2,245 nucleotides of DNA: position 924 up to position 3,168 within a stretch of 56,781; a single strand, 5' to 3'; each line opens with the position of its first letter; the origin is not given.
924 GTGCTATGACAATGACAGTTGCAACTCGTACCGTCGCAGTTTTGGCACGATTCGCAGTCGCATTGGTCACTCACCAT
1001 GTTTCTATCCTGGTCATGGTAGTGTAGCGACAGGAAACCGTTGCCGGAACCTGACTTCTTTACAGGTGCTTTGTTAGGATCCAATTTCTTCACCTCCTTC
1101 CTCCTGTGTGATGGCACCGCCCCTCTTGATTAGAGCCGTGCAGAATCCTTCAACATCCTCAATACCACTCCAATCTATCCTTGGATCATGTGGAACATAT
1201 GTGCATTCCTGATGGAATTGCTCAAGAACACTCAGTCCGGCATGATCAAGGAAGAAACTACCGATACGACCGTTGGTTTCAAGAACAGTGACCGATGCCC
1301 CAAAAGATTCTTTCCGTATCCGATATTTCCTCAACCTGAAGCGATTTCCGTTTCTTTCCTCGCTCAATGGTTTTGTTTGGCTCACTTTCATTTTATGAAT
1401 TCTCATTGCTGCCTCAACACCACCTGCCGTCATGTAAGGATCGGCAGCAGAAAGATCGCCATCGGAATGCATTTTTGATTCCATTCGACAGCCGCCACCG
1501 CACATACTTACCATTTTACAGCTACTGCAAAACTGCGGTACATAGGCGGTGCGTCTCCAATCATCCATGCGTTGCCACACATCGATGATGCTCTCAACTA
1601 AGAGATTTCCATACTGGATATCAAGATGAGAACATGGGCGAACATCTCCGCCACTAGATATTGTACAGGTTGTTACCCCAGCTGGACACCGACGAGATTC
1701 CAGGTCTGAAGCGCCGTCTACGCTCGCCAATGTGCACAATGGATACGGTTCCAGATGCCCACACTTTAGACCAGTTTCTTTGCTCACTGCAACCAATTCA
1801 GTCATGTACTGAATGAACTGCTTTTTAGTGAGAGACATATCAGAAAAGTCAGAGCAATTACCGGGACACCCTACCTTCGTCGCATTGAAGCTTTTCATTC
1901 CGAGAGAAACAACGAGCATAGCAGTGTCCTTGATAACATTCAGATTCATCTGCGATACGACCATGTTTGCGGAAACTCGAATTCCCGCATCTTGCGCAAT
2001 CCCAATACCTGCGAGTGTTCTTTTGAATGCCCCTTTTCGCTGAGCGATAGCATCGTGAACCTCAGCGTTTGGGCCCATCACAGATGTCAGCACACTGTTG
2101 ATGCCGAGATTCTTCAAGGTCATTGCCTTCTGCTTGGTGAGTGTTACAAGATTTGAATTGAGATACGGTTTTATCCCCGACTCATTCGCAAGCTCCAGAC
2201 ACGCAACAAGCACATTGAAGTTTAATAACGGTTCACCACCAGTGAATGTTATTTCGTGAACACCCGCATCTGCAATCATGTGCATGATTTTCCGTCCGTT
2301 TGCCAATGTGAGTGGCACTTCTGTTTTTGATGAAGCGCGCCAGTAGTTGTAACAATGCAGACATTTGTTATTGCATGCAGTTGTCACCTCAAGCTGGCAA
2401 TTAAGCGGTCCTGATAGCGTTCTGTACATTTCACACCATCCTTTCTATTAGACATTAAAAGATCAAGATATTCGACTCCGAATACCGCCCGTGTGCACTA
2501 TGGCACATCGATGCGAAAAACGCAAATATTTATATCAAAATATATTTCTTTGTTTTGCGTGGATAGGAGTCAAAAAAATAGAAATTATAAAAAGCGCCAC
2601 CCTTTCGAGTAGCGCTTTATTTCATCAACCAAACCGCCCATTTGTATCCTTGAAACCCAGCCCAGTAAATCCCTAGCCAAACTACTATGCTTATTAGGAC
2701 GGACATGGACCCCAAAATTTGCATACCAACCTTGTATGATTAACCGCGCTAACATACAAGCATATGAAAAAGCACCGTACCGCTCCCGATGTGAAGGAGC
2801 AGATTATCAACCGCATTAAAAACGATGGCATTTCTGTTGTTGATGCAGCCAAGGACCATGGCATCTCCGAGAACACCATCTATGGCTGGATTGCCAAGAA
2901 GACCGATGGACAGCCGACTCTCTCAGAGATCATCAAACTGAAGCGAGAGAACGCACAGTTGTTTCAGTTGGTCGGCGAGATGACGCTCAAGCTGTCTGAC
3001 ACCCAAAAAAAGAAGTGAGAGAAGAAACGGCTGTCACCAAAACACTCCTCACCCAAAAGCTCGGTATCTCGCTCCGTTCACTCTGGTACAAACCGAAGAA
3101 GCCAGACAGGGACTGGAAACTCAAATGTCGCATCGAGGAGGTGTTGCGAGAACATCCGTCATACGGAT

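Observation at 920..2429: Radical SAM/SPASM enzyme translationally coupled to a Cys-rich peptide (candidate thioether RiPP cluster 1)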

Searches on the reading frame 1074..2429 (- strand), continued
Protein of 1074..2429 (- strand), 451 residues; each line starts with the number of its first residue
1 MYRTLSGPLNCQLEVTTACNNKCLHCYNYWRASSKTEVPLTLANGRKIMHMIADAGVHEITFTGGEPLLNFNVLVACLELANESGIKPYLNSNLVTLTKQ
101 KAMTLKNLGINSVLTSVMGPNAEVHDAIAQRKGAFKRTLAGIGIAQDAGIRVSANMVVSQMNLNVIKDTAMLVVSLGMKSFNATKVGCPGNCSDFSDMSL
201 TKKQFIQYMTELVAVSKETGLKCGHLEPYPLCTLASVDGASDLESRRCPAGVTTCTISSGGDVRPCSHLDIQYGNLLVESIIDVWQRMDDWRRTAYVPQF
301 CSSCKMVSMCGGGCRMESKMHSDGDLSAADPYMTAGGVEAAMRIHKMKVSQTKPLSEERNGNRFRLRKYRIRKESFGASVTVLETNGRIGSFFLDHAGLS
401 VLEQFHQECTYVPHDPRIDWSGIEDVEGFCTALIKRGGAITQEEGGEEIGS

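Call 46: find_encoding_contigs(protein=P0007, flank=2500, max_places=1)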
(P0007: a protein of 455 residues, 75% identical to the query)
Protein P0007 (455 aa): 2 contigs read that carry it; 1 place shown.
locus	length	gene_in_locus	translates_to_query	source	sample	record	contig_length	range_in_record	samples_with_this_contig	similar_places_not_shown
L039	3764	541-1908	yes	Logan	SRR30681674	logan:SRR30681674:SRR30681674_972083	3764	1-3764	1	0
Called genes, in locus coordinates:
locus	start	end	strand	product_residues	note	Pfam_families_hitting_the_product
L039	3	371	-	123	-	?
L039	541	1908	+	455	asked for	PF04055:Radical_SAM, PF13353:Fer4_12, PF13186:SPASM (weak)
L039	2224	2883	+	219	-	PF13485:Peptidase_MA_2 (faint)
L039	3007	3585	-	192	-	-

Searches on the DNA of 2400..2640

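Call 67: search_rna_families(source=window, start=2400, end=2640, threshold=evalue, max_evalue=1)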
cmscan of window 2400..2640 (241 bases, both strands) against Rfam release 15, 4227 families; matches with E-value up to 1: 2.
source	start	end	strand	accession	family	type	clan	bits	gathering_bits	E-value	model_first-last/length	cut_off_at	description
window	2545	2623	+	RF02618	SSRC34_2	Gene; sRNA;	-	19.1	48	0.64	1-125/125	no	Streptococcus sRNA 34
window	2539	2626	+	RF02053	STnc430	Gene; sRNA;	-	18.6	47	0.97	1-162/162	no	Enterobacterial sRNA STnc430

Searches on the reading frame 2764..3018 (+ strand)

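Call 15: search_protein_families(library=pfam, proteins=[window:2764-3018:+], max_evalue=0.01)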
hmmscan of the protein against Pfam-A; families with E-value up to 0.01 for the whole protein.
window:2764-3018:+ (84 aa): 6 families
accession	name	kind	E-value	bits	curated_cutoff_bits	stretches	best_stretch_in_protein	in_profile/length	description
PF01527.26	HTH_Tnp_1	-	2.2e-10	41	24.1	1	2-69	2-73/75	Transposase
PF13384.12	HTH_23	-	4.2e-06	26.8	24.6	1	12-50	8-46/50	Homeodomain-like domain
PF13518.12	HTH_28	-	2e-05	25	25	1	11-45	2-35/52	Helix-turn-helix domain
PF13542.12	HTH_Tnp_ISL3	-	0.00028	20.7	27.4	1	10-43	16-47/51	Helix-turn-helix domain of transposase family ISL3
PF13551.12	HTH_29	-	0.0027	18.2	28.1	1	20-45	9-35/64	Winged helix-turn helix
PF20351.4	DUF6646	-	0.0028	18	27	1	5-45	12-51/158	Family of unknown function (DUF6646)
